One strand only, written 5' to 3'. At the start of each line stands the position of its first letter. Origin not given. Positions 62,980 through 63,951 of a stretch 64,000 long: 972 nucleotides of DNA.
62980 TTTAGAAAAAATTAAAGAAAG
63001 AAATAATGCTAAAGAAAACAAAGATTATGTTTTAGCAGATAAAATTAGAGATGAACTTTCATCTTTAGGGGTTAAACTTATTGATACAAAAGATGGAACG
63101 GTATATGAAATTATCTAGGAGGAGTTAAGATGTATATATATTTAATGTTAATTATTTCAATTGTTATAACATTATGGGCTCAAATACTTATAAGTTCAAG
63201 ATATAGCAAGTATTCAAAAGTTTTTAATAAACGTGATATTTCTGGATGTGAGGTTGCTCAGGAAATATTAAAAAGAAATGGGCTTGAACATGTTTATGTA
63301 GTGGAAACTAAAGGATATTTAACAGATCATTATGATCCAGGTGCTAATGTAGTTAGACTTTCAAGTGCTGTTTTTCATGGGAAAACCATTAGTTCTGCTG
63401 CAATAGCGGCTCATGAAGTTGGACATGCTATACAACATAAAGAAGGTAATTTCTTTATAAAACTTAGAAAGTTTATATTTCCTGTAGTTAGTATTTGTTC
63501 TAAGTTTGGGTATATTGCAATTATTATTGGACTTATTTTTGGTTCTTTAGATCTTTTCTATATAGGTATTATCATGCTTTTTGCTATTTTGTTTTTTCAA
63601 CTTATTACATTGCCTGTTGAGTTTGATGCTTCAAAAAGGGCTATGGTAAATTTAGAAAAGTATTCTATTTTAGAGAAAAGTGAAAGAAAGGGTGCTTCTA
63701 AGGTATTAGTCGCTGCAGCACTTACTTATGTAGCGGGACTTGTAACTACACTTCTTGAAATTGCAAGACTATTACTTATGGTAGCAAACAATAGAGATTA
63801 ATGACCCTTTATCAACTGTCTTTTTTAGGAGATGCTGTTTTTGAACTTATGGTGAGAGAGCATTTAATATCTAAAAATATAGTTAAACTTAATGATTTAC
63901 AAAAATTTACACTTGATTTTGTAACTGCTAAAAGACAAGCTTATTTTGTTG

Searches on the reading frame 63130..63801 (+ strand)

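Call 5: search_protein_families(library=pfam, proteins=[window:63130-63801:+], max_evalue=0.01)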
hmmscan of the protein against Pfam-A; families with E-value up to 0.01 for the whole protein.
window:63130-63801:+ (223 aa): 2 families
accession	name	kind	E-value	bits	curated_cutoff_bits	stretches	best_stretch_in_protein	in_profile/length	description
PF04298.18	Zn_peptidase_2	-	5e-79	265.3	27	1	4-218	2-217/218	Putative neutral zinc metallopeptidase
PF03334.19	PhaG_MnhG_YufB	-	0.0043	17.7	23.4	1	120-163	29-70/80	Na+/H+ antiporter subunit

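Call 6: search_protein_families(library=ncbifam, proteins=[window:63130-63801:+], max_evalue=0.01)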
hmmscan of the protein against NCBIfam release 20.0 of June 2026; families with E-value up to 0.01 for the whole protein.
window:63130-63801:+ (223 aa): 0 families
